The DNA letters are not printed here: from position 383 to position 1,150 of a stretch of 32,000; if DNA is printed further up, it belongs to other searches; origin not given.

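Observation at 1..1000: Translationally coupled CARF-like sensor and PIN-like nuclease on an integrase island, with no cas genes or cyclase in view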

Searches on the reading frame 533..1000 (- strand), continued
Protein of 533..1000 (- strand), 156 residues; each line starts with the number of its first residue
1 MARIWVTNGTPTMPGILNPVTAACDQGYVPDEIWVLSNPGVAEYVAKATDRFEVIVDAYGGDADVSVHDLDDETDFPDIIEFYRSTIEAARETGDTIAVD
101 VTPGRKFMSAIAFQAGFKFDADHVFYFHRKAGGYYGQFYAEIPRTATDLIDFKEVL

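Call 59: find_encoding_contigs(protein=P0151, flank=10000, max_places=3)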
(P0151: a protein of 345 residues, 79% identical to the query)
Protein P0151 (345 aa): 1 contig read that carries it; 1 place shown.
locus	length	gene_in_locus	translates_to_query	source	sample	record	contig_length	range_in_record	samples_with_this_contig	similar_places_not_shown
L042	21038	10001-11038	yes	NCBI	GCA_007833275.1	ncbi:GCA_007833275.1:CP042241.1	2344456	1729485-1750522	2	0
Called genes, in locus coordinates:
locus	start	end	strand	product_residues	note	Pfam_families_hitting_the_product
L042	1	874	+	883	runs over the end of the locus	PF02171:Piwi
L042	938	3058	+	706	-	PF13091:PLDc_2 (weak), PF27394:Aq_aa27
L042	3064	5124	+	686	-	-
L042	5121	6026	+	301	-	PF12705:PDDEXK_1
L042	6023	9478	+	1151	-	PF00580:UvrD-helicase, PF13245:AAA_19, PF13604:AAA_30 (faint), PF00580:UvrD-helicase, PF13538:UvrD_C_2 (faint), PF13361:UvrD_C, PF12705:PDDEXK_1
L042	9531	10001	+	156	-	-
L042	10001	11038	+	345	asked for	-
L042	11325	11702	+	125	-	-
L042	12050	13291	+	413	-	-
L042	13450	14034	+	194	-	PF01978:TrmB, PF24218:DUF7437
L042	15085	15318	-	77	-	PF24110:DUF7385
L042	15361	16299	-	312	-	PF00106:adh_short, PF08659:KR (weak), PF13561:adh_short_C2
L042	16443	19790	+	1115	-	PF03176:MMPL, PF02460:Patched (weak), PF12349:Sterol-sensing (faint), PF03176:MMPL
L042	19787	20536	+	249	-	PF01978:TrmB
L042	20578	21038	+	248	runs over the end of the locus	PF00005:ABC_tran, PF13304:AAA_21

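Call 60: find_encoding_contigs(protein=P0388, flank=10000, max_places=3)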
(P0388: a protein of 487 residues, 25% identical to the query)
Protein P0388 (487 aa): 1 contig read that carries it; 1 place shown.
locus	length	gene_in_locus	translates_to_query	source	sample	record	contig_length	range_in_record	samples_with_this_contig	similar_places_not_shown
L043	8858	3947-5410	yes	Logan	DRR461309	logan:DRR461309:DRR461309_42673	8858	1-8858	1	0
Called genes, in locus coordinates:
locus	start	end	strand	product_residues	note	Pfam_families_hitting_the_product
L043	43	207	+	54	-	PF09620:Cas_csx3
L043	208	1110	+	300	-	PF03787:RAMPs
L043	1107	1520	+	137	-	PF09701:Cas_Cmr5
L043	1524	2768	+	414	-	PF03787:RAMPs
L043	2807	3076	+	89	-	PF09827:CRISPR_Cas2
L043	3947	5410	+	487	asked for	-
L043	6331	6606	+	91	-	-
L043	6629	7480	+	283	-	-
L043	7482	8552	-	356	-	PF01008:IF-2B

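Call 61: find_encoding_contigs(protein=P0249, flank=10000, max_places=3)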
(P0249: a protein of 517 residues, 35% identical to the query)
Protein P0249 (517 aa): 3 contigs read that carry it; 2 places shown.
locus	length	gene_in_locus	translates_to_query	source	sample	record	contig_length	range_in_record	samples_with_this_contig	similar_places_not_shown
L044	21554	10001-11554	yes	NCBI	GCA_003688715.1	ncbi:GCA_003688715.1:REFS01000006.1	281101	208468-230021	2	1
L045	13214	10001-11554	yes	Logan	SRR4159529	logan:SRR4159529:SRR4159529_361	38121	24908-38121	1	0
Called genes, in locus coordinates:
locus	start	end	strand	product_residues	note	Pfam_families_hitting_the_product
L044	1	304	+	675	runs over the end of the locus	PF02463:SMC_N (faint), PF13476:AAA_23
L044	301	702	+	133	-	PF08870:DndE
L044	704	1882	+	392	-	PF00266:Aminotran_5, PF01212:Beta_elim_lyase, PF01041:DegT_DnrJ_EryC1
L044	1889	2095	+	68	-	-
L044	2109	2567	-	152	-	PF27807:DNA_S_mod_dnd_assoc_4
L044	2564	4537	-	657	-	PF02463:SMC_N, PF13476:AAA_23 (faint), PF13555:AAA_29 (weak)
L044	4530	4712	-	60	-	-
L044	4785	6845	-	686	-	PF04851:ResIII, PF00270:DEAD, PF00271:Helicase_C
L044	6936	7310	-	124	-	-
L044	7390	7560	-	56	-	-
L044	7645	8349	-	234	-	-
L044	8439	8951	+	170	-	-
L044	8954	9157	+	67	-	-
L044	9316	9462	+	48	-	-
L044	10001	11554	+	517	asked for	-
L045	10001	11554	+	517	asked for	-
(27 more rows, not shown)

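Call 63: find_encoding_contigs(protein=P0278, flank=8000, max_places=3)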
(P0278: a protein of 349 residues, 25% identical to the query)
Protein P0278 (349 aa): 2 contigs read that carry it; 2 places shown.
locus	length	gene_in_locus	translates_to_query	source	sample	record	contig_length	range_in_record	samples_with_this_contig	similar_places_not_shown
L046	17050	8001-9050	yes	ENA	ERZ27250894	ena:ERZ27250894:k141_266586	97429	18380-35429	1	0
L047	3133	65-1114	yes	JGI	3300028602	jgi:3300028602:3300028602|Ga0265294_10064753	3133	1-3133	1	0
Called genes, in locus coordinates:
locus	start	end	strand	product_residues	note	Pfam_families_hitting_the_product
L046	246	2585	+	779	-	PF01966:HD, PF18211:Csm1_B, PF22335:Cas10-Cmr2_palm2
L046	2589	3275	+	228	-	PF03787:RAMPs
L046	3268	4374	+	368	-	PF03787:RAMPs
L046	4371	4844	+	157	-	-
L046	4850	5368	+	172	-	-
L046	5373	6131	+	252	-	PF03787:RAMPs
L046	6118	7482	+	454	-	PF03787:RAMPs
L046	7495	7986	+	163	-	-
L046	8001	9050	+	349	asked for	-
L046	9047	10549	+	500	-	PF09623:Cas_NE0113 (faint), PF09670:Cas_Cas02710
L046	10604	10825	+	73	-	-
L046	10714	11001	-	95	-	PF03848:TehB (weak), PF13847:Methyltransf_31 (weak), PF13649:Methyltransf_25 (faint)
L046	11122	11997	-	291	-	PF12911:OppC_N (weak), PF00528:BPD_transp_1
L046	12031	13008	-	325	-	PF19300:BPD_transp_1_N, PF00528:BPD_transp_1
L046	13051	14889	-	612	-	PF00496:SBP_bac_5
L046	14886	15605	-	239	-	-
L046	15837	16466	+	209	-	PF03266:NTPase_1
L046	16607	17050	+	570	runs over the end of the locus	PF00317:Ribonuc_red_lgN, PF02867:Ribonuc_red_lgC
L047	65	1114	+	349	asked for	-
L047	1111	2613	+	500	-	PF09623:Cas_NE0113 (faint), PF09670:Cas_Cas02710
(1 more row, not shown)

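Call 64: find_encoding_contigs(protein=P0265, flank=8000, max_places=3)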
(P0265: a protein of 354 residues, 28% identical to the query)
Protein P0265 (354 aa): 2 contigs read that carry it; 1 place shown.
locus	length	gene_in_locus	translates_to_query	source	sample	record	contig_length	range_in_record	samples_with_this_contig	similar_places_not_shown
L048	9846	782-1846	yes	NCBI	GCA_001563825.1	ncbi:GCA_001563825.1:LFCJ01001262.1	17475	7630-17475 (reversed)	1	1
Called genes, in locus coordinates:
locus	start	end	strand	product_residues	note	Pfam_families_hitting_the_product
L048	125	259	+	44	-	-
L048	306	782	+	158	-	-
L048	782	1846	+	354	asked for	-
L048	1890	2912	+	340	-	PF02463:SMC_N, PF13476:AAA_23, PF13555:AAA_29 (weak)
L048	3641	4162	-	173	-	-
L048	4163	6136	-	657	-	PF13476:AAA_23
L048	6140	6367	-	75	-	PF20306:Sp-DndD (weak)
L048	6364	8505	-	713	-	PF00176:SNF2-rel_dom (weak), PF00270:DEAD, PF04851:ResIII, PF00271:Helicase_C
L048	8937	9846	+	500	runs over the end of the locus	PF01507:PAPS_reduct, PF20306:Sp-DndD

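Call 67: search_protein_families(library=padloc, proteins=[L046:7495-7983:+, L046:8001-9047:+, L048:306-779:+, L048:782-1843:+, P0388, P0249, L046:9047-10546:+, L048:1890-2909:+], max_evalue=0.001)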
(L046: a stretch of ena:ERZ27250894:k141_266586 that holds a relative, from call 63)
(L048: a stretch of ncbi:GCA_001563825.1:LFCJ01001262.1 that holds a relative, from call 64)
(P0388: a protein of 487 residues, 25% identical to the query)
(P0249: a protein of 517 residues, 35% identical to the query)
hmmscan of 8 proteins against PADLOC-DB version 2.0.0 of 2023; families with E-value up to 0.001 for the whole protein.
L046:7495-7983:+ (163 aa): 25 families
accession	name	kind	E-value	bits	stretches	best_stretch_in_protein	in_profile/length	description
PDLC01972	CARF_m1--CARF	-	3.7e-45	151.6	1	13-155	2-144/145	-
PDLC01973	CARF_m1--CARF_PIN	-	2.5e-42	143.5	1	1-154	1-149/465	-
PDLC01068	CARF_PIN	-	5.3e-25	86.4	1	3-157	1-126/373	CARF+PIN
PDLC01971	CARF_m1--CARF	-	6.7e-25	86.1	1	1-152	1-150/156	-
PDLC01031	Csx1/Csm6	-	1.6e-08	32.4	1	1-128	2-115/357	CARF+HEPN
PDLC01801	CARF1--CARF_HEPN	-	8.7e-08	29.4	1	25-125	42-134/441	-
PDLC01982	CARF_m3--CARF_PIN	-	2.9e-07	27.8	1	55-155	48-136/392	-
PDLC01802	CARF1--CARF_HEPN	-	5e-07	26.9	1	23-122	18-111/388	-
PDLC01360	Csx1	-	7.5e-07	26.5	1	25-125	7-97/365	CAS-III; associated_signaling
PDLC01992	CARF_m9--CARF_TM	-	1.3e-06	26.3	1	84-136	86-137/223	-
PDLC01880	CARF4--CARF_PDDEXK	-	1.3e-06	26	1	26-133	21-119/364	-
PDLC01980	CARF_m13--CARF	-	3.2e-06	25.2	1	3-126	3-123/168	-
PDLC01794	CARF1--CARF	-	4.7e-06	24.5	1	1-126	2-119/168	-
PDLC01354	Csx1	-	2.4e-05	22.3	1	4-136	5-140/189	CAS-III; associated_signaling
PDLC01819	CARF1--CARF_HEPN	-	2.4e-05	21.1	1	16-112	69-158/475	-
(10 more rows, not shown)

L046:8001-9047:+ (349 aa): 3 families
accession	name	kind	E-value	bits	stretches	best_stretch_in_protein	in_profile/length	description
PDLC01973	CARF_m1--CARF_PIN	-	8.4e-40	135.2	1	75-331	228-459/465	-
PDLC01068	CARF_PIN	-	1.6e-23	81.5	1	104-326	185-361/373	CARF+PIN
PDLC01982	CARF_m3--CARF_PIN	-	1.6e-07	28.7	1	190-291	255-342/392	-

L048:306-779:+ (158 aa): 3 families
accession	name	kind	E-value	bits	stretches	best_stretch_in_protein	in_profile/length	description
PDLC01972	CARF_m1--CARF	-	5.1e-12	44.1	1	15-132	3-118/145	-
PDLC01973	CARF_m1--CARF_PIN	-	9.4e-12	42.7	1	4-129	3-122/465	-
PDLC01971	CARF_m1--CARF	-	4.4e-06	24.9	1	5-131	4-126/156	-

L048:782-1843:+ (354 aa): 2 families
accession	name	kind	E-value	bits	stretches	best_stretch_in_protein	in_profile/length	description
PDLC01973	CARF_m1--CARF_PIN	-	8.7e-24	82.4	1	95-328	237-454/465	-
PDLC01068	CARF_PIN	-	9.6e-16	55.9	1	123-327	192-357/373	CARF+PIN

P0388 (487 aa): 20 families
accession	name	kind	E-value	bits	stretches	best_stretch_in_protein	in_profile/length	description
PDLC01973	CARF_m1--CARF_PIN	-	1.9e-197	654.9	1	1-481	1-464/465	-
PDLC01068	CARF_PIN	-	2.3e-104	347.6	1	3-483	1-371/373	CARF+PIN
PDLC01972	CARF_m1--CARF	-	5e-21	73.3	1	13-155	2-142/145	-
PDLC01971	CARF_m1--CARF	-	3.1e-12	44.9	1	1-151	1-147/156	-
PDLC01360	Csx1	-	5.3e-07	27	1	25-127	7-97/365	CAS-III; associated_signaling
PDLC01031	Csx1/Csm6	-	1.1e-06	26.4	1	1-127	2-113/357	CARF+HEPN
PDLC01799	CARF1--CARF_HEPN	-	1.6e-06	25.3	1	5-117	51-144/454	-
PDLC01982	CARF_m3--CARF_PIN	-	3.1e-06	24.5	1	92-397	75-312/392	-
PDLC01794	CARF1--CARF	-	3.3e-06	25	1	4-118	5-112/168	-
PDLC01980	CARF_m13--CARF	-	6.1e-05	21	1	3-114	3-110/168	-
PDLC01354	Csx1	-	6.6e-05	20.9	1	4-142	5-138/189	CAS-III; associated_signaling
PDLC01639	Csx1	-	6.6e-05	20.1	1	24-121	6-93/361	CAS-III; associated_signaling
PDLC01802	CARF1--CARF_HEPN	-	0.00014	18.9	1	4-121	5-109/388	-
PDLC01849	CARF3--CARF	-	0.00043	18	1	27-132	21-123/197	-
PDLC01867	CARF3--CARF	-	0.00059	17.8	1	36-129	33-125/200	-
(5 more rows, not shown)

P0249 (517 aa): 5 families
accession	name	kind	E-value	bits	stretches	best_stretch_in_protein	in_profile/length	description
PDLC01973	CARF_m1--CARF_PIN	-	1.7e-30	104.5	1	4-492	3-454/465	-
PDLC01068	CARF_PIN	-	9.2e-19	65.9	1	5-495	2-361/373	CARF+PIN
PDLC01972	CARF_m1--CARF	-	3.3e-12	44.7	1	15-155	3-143/145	-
PDLC01971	CARF_m1--CARF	-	5.3e-07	27.9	1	15-151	14-148/156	-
PDLC01984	CARF_m3--CARF_PIN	-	0.00064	17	0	48-146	41-129/433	-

L046:9047-10546:+ (500 aa): 32 families (the best 25 are shown)
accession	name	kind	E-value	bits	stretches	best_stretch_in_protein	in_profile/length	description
PDLC01802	CARF1--CARF_HEPN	-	8.8e-56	187.4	1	63-498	3-387/388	-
PDLC01360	Csx1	-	3.3e-51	172.5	1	75-470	2-355/365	CAS-III; associated_signaling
PDLC01801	CARF1--CARF_HEPN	-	1.4e-50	170.4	1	57-478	19-419/441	-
PDLC01031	Csx1/Csm6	-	2.2e-49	166.9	1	62-478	2-335/357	CARF+HEPN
PDLC01639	Csx1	-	5.5e-49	165.1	1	75-471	2-353/361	CAS-III; associated_signaling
PDLC01796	CARF1--CARF_HEPN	-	3.1e-43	146.5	1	63-479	2-381/401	-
PDLC01813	CARF1--CARF_HEPN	-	4.5e-35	119.6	1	63-469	3-394/421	-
PDLC01798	CARF1--CARF_HEPN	-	6.4e-34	115.6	1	63-472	2-381/396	-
PDLC01315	Csx1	-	1.4e-32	111.2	1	79-471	6-320/329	CAS-III; associated_signaling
PDLC01966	CARF_HEPN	-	4.6e-32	109.7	1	115-484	10-318/333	-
PDLC01819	CARF1--CARF_HEPN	-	3.5e-24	83.2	1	40-474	35-446/475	-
PDLC01799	CARF1--CARF_HEPN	-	2.7e-20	70.8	1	60-477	45-439/454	-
PDLC01818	CARF1--CARF_HEPN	-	2.8e-17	61.5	1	16-458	42-370/419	-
PDLC01809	CARF1--CARF_HEPN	-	3.1e-14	50.9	1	54-261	41-260/496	-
PDLC01816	CARF1--CARF_HEPN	-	7.1e-13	46.2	1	211-467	166-387/427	-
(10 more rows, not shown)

L048:1890-2909:+ (340 aa): 97 families (the best 25 are shown)
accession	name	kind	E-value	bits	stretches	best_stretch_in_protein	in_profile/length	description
PDLC02756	PbeC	-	4e-24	83.6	2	12-66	3-59/643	PbeC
PDLC02668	DndD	-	1.3e-23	81.9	2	12-98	3-94/659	DndD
PDLC02663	DndD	-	1.2e-22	78.5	2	12-69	3-64/675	DndD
PDLC02667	DndD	-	1.9e-20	71.2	2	12-68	3-62/657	DndD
PDLC02740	PbeC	-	8.9e-20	69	2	12-68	3-58/648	PbeC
PDLC02736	PbeC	-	4e-19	66.6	2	253-323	583-651/685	PbeC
PDLC02733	PbeC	-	2e-18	64.2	2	12-66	3-56/672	PbeC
PDLC02723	PbeC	-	6.5e-18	62.6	2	12-167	3-163/618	PbeC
PDLC02731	PbeC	-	5.1e-17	59.9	2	12-65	3-58/645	PbeC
PDLC02741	PbeC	-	3.1e-16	57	1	12-166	3-154/644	PbeC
PDLC02714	PbeC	-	2.8e-15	54.2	1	12-167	3-158/651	PbeC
PDLC02729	PbeC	-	5.5e-15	52.9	2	12-64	3-56/668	PbeC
PDLC02754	PbeC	-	1.8e-14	51.3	2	11-84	2-74/646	PbeC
PDLC02732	PbeC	-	6e-14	49.6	2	12-65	3-55/625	PbeC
PDLC02735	PbeC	-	7e-14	49.5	2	260-321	569-629/652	PbeC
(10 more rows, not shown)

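Call 69: search_dna_similar(query=L001:10471-11505:+, collection=plasmids, mode=protein, max_rows=30)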
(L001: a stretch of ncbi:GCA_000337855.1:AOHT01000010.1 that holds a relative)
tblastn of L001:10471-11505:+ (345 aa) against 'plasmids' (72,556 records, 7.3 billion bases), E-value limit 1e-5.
Records with a match: 13; places in all: 13; records where one place covers at least 80% of the query: 12.
Best place of each record, by identity: <60% 13.
By first word of the organism name: Haloferax 2; Halorientalis 2; Halapricum 2; Halalkalicoccus 1; Halomontanus 1; Haloplanus 1; Halobaculum 1; Halococcus 1; Salinigranum 1; Haladaptatus 1.
By predicted mobility (MOB-suite, as given by PLSDB): non-mobilizable 13.
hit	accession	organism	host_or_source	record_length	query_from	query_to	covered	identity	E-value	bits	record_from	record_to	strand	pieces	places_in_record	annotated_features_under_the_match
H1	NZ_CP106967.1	Haloferax alexandrinus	-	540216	1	343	99%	57.1%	4e-131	419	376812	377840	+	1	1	hypothetical protein | CRISPR-associated ring nuclease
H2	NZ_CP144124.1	Halalkalicoccus sp. CGA53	cell culture,sediment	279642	1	342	99%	56.9%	2e-134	429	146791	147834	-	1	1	hypothetical protein (x2)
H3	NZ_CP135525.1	Halomontanus rarus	Salt lake,Salt lake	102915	1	340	99%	56.5%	1e-128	412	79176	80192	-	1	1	hypothetical protein (x2)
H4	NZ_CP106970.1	Haloferax alexandrinus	-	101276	1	340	99%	56.2%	8e-130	416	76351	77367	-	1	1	hypothetical protein (x2)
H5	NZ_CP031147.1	Haloplanus rubicundus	solar salt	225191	1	340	99%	56.2%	2e-129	414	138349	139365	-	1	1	hypothetical protein (x2)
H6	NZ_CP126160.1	Halobaculum halobium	cell culture,sediment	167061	1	340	99%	55.9%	5e-129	413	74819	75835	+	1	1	hypothetical protein | CRISPR-associated ring nuclease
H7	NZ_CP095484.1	Halorientalis litorea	cell culture,salt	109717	1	340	99%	55.6%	4e-128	410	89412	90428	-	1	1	hypothetical protein | CRISPR-associated ring nuclease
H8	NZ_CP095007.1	Halococcus dombrowskii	Direct from delivered sample,Rock salt ...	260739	1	340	99%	54.7%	2e-122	395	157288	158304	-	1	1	hypothetical protein (x2)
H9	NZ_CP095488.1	Halorientalis marina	cell culture,salt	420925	1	343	99%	50.9%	4e-115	373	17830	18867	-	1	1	hypothetical protein (x2)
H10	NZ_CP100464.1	Salinigranum marinum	cell culture,Saline soil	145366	1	326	94%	47.9%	4e-100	330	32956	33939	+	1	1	hypothetical protein (x2)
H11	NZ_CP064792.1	Halapricum desulfuricans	Elton hypersaline lake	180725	1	343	99%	45.1%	1e-88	298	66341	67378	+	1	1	hypothetical protein | CRISPR-associated ring nuclease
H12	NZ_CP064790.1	Halapricum desulfuricans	Baskunchak hypersaline lake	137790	1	341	99%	44.2%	5e-83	281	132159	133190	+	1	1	hypothetical protein (x2)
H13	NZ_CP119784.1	Haladaptatus sp. YSMS36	cell culture,sediment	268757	13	170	46%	32.9%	1e-15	109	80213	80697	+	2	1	none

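Call 70: get_annotated_region(hit=H1, flank=15000)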
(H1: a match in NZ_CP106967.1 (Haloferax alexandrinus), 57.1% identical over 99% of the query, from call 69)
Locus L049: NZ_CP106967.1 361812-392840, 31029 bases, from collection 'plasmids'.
description: Haloferax alexandrinus strain BNX82 plasmid pBNX82-1, complete sequence
organism: Haloferax alexandrinus (NCBI taxid 114529)
taxonomy: Archaea; Euryarchaeota; Halobacteria; Halobacteriales; Haloferacaceae; Haloferax; Haloferax alexandrinus
host: -; source: -; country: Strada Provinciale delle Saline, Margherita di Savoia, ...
typing (MOB-suite, as given by PLSDB): non-mobilizable; mating-pair formation MPF_T
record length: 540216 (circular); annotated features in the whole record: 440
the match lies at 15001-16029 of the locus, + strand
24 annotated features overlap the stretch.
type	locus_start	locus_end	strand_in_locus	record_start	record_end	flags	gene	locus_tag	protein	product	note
CDS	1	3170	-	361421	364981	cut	-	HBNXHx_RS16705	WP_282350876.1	hypothetical protein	-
CDS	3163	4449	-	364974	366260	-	-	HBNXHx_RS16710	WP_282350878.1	DNA repair exonuclease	-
CDS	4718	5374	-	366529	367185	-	-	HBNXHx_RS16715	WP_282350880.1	hypothetical protein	-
CDS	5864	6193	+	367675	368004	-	-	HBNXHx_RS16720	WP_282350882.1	hypothetical protein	-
CDS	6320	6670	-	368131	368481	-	-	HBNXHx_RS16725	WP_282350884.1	hypothetical protein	-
CDS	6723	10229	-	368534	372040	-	-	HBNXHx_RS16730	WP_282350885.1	helicase-related protein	-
CDS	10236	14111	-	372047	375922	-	-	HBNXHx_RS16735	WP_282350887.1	DNA methyltransferase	-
CDS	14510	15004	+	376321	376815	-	-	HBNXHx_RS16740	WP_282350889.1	CRISPR-associated ring nuclease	-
CDS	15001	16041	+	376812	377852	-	-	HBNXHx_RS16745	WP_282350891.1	hypothetical protein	-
CDS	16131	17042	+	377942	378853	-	-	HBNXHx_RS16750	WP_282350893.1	ADP-ribosylglycohydrolase family protein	-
CDS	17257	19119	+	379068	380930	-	-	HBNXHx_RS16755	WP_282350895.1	hypothetical protein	-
CDS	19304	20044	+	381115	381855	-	-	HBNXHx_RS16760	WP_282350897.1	hypothetical protein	-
CDS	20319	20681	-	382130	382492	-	-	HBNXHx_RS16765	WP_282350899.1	hypothetical protein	-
CDS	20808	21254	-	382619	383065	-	-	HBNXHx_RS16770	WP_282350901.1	hypothetical protein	-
CDS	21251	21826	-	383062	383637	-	-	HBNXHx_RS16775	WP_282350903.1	hypothetical protein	-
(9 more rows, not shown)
